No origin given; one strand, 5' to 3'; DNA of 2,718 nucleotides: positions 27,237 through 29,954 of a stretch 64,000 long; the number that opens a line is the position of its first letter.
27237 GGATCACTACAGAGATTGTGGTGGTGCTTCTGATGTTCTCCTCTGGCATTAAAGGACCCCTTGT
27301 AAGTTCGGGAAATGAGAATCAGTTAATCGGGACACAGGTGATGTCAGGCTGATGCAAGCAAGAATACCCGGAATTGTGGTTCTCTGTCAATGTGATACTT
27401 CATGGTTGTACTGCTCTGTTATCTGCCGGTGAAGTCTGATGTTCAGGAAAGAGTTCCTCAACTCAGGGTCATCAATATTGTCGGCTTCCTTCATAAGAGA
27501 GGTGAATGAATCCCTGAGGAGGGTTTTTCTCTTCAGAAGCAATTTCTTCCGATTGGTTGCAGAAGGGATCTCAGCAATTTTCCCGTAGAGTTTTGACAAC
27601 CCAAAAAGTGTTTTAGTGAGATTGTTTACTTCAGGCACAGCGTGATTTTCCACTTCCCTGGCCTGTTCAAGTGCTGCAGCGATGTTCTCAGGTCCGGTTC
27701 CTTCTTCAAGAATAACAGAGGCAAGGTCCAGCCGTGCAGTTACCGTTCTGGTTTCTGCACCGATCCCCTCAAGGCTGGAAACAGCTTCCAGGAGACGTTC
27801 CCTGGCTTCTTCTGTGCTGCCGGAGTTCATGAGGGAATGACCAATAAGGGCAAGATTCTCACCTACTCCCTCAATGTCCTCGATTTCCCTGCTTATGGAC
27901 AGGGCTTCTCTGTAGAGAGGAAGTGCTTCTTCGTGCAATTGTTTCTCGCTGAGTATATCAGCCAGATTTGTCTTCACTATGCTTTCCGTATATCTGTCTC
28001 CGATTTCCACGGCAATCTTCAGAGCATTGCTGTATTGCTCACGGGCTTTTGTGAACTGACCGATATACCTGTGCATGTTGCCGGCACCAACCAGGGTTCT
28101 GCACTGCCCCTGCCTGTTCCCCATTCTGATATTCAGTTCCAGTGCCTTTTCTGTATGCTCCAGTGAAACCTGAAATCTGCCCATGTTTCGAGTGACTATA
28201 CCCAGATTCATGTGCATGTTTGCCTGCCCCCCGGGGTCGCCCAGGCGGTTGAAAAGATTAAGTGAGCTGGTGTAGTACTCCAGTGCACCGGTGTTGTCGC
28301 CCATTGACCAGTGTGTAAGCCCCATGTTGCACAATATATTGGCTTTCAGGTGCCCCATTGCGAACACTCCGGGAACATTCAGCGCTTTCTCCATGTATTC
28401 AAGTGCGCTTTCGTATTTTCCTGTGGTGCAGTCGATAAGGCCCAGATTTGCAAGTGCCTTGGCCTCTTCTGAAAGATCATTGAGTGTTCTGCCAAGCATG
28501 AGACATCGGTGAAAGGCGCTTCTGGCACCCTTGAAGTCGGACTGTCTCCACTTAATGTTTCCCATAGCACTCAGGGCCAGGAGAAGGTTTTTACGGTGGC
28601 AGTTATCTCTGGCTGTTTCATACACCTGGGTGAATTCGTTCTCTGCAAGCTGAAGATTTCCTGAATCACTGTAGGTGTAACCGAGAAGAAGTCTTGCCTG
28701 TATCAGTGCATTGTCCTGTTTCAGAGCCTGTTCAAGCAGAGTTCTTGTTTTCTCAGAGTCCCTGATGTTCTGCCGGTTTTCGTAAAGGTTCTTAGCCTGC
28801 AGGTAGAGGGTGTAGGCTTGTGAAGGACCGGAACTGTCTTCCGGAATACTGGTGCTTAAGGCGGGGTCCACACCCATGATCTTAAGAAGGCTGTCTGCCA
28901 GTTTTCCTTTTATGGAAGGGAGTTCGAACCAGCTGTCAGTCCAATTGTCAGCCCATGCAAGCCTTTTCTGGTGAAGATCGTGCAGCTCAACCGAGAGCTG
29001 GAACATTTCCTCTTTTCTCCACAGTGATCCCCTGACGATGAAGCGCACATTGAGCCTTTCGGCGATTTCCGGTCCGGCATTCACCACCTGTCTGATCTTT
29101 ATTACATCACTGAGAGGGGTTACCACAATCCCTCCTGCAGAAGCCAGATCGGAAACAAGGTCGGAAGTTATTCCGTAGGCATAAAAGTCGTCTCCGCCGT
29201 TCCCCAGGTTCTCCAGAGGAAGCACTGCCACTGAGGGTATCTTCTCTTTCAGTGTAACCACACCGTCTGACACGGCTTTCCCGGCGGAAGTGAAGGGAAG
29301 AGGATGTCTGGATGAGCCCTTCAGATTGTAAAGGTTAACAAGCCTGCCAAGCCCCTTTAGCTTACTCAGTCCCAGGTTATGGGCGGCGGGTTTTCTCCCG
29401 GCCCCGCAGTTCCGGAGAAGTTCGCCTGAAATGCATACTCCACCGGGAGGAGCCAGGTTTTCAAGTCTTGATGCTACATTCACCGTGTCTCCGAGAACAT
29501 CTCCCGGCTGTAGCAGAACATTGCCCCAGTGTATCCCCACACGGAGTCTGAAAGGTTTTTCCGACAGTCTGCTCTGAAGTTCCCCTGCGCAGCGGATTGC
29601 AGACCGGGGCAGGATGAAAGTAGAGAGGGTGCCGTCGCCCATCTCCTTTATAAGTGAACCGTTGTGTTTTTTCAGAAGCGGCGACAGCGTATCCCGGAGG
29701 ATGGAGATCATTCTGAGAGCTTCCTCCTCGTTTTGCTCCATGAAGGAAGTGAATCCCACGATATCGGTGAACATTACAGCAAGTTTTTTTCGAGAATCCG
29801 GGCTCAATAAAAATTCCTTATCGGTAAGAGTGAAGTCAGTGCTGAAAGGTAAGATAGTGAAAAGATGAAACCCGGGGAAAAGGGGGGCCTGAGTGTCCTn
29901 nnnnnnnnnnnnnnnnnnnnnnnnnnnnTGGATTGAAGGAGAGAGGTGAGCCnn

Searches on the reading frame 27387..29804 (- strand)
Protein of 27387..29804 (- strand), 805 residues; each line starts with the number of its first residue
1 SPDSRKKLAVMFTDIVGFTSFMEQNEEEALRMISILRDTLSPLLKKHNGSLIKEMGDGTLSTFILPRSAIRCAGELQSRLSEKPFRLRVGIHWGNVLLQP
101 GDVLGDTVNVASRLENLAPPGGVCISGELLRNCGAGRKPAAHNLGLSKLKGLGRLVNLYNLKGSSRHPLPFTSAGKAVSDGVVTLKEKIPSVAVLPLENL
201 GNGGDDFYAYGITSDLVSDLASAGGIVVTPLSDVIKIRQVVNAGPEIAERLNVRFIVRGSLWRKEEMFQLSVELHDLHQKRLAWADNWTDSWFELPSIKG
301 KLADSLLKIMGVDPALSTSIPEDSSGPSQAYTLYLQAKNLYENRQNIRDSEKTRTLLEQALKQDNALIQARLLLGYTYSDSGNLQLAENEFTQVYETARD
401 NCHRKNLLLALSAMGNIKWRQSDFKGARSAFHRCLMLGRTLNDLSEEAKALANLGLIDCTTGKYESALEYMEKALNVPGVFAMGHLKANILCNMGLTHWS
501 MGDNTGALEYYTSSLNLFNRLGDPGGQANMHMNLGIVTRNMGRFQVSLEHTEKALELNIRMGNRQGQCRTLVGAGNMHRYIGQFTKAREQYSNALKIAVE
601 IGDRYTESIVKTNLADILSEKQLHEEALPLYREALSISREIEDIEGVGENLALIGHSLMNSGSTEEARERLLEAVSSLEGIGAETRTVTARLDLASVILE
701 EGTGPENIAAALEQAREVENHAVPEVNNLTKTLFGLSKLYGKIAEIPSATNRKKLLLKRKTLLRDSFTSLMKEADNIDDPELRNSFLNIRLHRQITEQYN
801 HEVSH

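Call 63: search_protein_families(library=pfam, proteins=[window:27387-29804:-], max_evalue=0.0001)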
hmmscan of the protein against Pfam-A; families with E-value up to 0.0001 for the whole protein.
window:27387-29804:- (805 aa): 13 families
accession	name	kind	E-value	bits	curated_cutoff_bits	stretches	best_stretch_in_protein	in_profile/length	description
PF13424.12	TPR_12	-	3.9e-35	120.3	30.1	3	568-640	3-77/77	Tetratricopeptide repeat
PF07719.23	TPR_2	-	5e-25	85.9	27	0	448-475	1-28/34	Tetratricopeptide repeat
PF13181.12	TPR_8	-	7.6e-22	76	25.7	0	612-639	5-32/34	Tetratricopeptide repeat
PF00515.34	TPR_1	-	3.2e-21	74.6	27.8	0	488-515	1-28/34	Tetratricopeptide repeat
PF13374.12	TPR_10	-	1.9e-16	59.9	27.5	0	448-476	2-30/42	Tetratricopeptide repeat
PF13432.12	TPR_16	-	1e-13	51.9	32.7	0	413-475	2-58/65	Tetratricopeptide repeat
PF00211.25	Guanylate_cyc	-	4.1e-13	49.8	21.9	1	6-131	7-153/183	Adenylate and Guanylate cyclase catalytic domain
PF13176.12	TPR_7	-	3.9e-12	45.7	27.9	0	613-643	4-34/36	Tetratricopeptide repeat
PF17874.7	TPR_MalT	-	5.6e-12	46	45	1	529-719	41-229/336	MalT-like TPR region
PF13414.12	TPR_11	-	3.1e-10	40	26.8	0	575-597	1-23/42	TPR repeat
PF13428.12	TPR_14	-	5e-07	30.2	23.5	0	573-597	6-30/44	Tetratricopeptide repeat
PF14559.12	TPR_19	-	6.1e-06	26.9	25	0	353-401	10-58/68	Tetratricopeptide repeat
PF25062.1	ARM_TT21_N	-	3.9e-05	23.9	40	0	347-430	113-190/222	Tetratricopeptide repeat protein 21 N-terminal ARM repeat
